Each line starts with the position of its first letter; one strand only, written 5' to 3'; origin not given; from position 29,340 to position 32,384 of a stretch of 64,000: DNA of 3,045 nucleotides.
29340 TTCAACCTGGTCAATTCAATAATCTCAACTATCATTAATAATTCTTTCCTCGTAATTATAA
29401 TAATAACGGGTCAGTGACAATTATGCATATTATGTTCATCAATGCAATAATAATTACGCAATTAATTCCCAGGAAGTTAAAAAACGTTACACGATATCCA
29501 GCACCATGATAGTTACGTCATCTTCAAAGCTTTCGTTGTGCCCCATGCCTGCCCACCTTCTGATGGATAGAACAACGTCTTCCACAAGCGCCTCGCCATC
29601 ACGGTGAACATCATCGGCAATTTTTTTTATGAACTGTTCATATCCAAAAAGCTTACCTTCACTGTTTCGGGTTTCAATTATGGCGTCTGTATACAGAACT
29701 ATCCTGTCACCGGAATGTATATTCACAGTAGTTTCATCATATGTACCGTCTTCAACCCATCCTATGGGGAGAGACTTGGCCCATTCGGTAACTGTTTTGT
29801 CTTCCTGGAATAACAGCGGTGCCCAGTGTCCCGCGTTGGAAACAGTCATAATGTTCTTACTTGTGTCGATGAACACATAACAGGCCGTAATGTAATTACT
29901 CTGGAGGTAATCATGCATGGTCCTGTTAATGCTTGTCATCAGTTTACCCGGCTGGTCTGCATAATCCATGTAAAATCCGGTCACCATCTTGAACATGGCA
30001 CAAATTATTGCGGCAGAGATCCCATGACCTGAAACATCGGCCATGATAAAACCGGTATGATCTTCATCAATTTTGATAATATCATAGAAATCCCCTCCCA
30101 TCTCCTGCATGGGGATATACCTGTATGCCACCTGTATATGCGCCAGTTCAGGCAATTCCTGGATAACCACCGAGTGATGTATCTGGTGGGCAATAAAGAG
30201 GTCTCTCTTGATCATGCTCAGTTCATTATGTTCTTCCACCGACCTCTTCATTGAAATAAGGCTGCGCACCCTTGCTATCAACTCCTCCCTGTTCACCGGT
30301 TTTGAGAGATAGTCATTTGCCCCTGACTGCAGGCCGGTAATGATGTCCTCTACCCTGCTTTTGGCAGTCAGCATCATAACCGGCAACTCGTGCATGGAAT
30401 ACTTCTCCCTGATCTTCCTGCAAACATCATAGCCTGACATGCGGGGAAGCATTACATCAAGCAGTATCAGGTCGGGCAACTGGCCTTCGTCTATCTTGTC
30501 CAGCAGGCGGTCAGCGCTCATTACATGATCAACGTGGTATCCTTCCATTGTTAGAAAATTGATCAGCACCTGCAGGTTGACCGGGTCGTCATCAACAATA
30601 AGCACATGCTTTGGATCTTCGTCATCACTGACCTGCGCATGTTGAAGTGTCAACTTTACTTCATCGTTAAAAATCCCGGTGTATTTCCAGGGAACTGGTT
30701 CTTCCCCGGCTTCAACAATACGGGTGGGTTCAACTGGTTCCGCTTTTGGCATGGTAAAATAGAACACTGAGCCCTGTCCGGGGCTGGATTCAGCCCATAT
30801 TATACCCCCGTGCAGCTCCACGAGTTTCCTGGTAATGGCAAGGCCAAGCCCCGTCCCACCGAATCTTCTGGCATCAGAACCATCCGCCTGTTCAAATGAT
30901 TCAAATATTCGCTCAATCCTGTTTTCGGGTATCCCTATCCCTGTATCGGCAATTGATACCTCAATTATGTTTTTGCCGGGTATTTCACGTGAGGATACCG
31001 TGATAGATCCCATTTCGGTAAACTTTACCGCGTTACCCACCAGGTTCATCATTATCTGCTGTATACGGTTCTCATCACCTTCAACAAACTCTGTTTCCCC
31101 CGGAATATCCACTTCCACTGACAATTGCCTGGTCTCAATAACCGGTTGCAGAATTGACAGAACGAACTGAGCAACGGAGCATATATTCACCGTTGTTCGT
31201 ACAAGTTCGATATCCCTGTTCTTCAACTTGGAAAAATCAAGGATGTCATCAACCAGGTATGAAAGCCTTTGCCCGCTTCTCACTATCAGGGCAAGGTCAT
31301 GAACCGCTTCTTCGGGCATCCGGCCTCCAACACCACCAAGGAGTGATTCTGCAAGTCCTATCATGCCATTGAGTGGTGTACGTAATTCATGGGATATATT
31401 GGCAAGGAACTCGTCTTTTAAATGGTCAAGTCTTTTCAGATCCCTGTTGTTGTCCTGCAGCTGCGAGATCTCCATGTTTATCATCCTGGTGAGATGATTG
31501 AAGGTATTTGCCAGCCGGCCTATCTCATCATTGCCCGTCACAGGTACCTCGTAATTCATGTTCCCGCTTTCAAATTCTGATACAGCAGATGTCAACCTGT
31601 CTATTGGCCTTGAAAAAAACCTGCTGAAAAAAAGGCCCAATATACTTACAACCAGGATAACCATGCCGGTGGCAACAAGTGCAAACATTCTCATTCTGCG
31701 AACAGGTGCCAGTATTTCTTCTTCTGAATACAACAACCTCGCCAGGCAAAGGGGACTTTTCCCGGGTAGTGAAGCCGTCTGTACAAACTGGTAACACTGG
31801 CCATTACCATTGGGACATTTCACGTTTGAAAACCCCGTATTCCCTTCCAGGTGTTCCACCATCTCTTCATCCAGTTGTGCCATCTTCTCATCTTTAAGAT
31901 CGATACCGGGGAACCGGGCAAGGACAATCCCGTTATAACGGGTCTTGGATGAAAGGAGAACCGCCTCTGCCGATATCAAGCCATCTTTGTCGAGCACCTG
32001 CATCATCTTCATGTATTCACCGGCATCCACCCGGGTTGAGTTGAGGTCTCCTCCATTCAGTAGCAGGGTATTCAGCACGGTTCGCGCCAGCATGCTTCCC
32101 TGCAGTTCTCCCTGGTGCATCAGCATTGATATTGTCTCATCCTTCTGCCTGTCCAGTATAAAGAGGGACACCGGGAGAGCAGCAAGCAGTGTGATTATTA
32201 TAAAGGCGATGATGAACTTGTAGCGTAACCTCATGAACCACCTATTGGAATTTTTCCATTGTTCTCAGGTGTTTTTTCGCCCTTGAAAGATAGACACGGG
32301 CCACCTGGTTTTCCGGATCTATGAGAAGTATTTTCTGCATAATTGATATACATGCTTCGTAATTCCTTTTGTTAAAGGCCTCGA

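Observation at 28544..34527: Candidate envelope-linked partner-switching operon: FN3-like secreted protein, OMP-TPR protein, HK-REC-PP2C sensor and two STAS antagonists, with no RsbW-type kinase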

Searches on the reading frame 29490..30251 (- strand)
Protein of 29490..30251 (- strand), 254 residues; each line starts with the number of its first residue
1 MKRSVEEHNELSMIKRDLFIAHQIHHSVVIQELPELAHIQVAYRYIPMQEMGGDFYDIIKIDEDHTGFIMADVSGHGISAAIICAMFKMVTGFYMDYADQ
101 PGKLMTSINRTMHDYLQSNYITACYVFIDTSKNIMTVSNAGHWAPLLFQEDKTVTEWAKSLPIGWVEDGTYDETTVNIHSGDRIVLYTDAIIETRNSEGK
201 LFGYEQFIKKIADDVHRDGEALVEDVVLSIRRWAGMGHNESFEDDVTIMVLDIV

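Call 39: search_solved_structures(query=window:29490-30251:-, max_evalue=0.001, show_alignments=3)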
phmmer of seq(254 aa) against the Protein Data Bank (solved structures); distinct sequences matched with E-value up to 0.001: 3.
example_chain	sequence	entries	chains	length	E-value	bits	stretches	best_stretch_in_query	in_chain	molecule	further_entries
3es2_A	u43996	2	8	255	4.8e-20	75.2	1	11-194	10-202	Probable two-component response regulator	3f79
3eq2_A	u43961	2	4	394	1.6e-19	73.5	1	11-194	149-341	Probable two-component response regulator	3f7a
3ke6_A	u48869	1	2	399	2.4e-08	36.9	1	16-194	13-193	Protein Rv1364c/MT1410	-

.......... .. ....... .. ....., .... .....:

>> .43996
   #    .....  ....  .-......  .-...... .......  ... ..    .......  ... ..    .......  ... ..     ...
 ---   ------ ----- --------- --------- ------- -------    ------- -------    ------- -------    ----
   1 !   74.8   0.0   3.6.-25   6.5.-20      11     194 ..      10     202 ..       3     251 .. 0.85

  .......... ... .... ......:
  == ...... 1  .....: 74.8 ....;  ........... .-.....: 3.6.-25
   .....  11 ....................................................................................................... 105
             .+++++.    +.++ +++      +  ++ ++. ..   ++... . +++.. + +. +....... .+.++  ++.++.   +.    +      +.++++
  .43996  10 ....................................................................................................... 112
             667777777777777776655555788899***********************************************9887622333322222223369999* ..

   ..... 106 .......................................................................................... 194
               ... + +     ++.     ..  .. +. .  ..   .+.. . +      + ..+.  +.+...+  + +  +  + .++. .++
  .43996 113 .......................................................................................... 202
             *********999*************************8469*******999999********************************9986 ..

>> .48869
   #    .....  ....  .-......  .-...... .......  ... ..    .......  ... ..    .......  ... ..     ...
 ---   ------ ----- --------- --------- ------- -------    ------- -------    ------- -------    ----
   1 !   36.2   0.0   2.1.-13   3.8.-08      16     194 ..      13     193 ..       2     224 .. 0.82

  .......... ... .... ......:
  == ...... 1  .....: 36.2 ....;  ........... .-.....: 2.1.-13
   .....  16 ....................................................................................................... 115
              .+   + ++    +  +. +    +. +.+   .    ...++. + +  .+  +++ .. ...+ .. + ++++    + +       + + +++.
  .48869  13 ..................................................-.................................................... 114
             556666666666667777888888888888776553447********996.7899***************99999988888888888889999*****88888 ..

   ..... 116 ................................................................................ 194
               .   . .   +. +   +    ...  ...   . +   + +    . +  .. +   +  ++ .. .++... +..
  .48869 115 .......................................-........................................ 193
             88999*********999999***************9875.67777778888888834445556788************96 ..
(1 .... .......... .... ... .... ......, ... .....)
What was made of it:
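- On REC-PP2C response-regulator phosphatases (RsbY, RsfR, HenR, P. aeruginosa RssB): phmmer to 3eq2/3es2, E 5e-20, covering the linker and the PP2C domain (call 39).
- The REC-linker-PP2C part is homologous to P. aeruginosa RssB (call 39).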

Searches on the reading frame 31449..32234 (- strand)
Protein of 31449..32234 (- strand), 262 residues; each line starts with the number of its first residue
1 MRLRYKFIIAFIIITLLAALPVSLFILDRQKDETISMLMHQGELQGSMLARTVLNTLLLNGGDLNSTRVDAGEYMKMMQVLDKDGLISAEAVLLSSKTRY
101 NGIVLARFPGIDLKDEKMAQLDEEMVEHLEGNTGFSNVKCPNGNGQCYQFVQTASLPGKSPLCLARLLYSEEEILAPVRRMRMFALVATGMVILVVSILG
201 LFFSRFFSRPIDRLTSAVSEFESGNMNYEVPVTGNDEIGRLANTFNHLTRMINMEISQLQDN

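Call 60: predict_structure(alignment_id=A5)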
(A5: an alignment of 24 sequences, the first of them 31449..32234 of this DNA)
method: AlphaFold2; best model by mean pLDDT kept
length: 262 residues; sequences in the alignment: 24
mean_pLDDT: 83.1   pTM: 0.61
mean pLDDT of the five models: 83.1, 82.6, 82.1, 81.9, 81.1
residues with pLDDT >= 90: 35; 70-90: 213; 50-70: 12; < 50: 2
segments of 3 or more residues with pLDDT < 50: none
pLDDT, mean of each block of 10 residues (from residue 1): 73 81 84 89 90 91 87 86 87 87 84 57 85 86 81 88 90 84 83 82 75 80 78 79 87 86 82
secondary structure, 60 per line:
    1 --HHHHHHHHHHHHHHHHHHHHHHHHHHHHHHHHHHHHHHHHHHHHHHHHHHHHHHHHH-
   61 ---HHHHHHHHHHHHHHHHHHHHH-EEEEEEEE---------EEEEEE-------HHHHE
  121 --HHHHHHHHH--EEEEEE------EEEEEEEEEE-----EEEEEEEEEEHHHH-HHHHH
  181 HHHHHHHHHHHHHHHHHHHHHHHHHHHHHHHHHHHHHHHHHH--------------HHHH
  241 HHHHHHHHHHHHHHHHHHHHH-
elements in order: H3-59 H64-84 E86-93 E103-108 H116-119 H123-131 E134-139 E146-155 E161-170 H171-174 H176-222 H237-261
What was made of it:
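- On sCache/PDC extracytoplasmic sensor domains: AF2 pLDDT 83 (call 60).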
